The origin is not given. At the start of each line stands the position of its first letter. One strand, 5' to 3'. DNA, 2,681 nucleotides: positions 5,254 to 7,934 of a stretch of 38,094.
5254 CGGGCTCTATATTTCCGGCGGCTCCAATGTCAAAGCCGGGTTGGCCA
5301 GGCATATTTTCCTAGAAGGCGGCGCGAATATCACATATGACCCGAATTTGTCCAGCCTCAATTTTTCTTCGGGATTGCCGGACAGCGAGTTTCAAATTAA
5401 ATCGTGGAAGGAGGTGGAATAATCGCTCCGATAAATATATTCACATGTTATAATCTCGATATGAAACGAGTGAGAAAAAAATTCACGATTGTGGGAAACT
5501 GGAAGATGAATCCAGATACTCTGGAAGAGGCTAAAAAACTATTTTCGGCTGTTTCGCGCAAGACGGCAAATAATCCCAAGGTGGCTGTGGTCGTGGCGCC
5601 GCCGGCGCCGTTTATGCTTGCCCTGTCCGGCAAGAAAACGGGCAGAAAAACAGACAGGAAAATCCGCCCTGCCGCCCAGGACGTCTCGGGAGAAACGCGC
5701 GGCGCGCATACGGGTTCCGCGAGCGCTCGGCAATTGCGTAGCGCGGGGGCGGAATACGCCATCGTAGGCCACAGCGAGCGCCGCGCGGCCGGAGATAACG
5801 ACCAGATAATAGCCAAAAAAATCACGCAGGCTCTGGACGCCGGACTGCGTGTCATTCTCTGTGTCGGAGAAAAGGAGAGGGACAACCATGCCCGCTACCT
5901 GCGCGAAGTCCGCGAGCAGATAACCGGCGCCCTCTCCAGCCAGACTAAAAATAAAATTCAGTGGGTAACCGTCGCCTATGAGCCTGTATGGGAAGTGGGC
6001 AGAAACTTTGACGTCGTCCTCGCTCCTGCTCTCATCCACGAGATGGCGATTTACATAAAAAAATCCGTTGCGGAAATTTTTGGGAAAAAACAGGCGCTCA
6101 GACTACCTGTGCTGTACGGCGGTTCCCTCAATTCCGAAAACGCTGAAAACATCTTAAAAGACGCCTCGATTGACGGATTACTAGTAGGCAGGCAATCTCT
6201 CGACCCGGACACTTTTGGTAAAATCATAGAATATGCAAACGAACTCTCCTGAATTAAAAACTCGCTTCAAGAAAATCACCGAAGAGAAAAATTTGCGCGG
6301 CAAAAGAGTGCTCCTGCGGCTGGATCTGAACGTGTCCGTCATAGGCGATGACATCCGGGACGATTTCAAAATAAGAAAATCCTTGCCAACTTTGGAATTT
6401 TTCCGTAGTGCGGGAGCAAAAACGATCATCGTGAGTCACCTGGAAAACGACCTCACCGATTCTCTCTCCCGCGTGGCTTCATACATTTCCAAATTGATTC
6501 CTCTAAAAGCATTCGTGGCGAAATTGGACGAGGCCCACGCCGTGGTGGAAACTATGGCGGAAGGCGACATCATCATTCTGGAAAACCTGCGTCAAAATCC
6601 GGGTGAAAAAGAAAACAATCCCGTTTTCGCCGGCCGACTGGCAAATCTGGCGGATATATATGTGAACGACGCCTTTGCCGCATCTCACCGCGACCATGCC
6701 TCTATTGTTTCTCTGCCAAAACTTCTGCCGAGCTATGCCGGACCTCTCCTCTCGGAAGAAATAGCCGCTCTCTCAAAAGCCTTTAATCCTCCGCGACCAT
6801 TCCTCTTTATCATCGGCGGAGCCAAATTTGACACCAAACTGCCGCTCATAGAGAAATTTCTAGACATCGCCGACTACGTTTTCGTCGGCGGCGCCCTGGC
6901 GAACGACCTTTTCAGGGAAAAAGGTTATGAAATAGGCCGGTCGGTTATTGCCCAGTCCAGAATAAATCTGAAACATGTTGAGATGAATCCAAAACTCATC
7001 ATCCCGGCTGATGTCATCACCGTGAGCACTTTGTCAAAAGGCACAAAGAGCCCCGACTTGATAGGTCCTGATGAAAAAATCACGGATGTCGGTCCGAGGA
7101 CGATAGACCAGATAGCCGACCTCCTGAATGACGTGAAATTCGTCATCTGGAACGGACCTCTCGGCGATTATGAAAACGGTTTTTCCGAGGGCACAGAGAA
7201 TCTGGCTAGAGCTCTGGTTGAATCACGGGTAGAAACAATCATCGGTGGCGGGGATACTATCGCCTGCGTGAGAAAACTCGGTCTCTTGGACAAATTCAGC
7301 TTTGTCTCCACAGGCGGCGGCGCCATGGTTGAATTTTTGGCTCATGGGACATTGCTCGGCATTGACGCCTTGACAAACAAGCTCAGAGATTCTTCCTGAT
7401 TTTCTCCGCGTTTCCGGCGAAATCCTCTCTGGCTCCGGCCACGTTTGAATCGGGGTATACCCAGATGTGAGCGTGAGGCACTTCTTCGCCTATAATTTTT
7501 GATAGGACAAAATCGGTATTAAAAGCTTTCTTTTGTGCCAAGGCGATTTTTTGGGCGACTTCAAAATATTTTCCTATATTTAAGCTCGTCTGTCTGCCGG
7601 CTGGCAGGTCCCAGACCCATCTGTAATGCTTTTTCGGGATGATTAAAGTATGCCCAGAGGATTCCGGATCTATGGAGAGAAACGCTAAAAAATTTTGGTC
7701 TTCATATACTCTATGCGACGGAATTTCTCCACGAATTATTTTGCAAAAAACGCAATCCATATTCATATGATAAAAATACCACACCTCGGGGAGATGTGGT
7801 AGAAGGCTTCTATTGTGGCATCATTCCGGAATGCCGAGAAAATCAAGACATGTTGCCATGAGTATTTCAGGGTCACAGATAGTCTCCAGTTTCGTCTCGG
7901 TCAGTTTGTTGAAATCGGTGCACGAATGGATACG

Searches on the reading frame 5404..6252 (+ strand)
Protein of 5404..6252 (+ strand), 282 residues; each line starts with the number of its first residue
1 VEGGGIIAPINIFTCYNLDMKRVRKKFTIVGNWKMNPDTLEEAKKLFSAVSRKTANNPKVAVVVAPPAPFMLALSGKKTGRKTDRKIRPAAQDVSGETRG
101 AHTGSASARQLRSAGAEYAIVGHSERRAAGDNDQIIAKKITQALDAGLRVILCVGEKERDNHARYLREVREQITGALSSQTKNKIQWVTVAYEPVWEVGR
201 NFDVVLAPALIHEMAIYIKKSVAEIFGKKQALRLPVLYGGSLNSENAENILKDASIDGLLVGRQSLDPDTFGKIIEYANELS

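Call 90: search_protein_families(library=pfam, proteins=[window:5404-6252:+], max_evalue=0.0001)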
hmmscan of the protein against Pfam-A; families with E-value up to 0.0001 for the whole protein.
window:5404-6252:+ (282 aa): 1 family
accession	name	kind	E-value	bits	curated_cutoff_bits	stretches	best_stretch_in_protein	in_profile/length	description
PF00121.24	TIM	-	6.7e-63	212.9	20.1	1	28-277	2-244/245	Triosephosphate isomerase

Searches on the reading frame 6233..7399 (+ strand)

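Call 90: search_protein_families(library=pfam, proteins=[window:6233-7399:+], max_evalue=0.0001)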
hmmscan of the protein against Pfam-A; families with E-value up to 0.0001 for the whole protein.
window:6233-7399:+ (388 aa): 1 family
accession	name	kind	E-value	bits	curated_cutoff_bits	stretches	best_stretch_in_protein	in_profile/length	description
PF00162.24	PGK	-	5.1e-101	338.8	27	1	18-370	3-377/379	Phosphoglycerate kinase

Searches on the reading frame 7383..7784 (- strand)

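Call 90: search_protein_families(library=pfam, proteins=[window:7383-7784:-], max_evalue=0.0001)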
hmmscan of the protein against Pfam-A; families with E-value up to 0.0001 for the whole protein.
window:7383-7784:- (133 aa): 2 families
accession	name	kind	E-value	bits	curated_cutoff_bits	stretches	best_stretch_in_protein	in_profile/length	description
PF01230.28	HIT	-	8.5e-16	58.8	21.5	1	18-111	1-94/98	HIT domain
PF11969.13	DcpS_C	-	3.8e-11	43.9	24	1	11-107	2-97/114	Scavenger mRNA decapping enzyme C-term binding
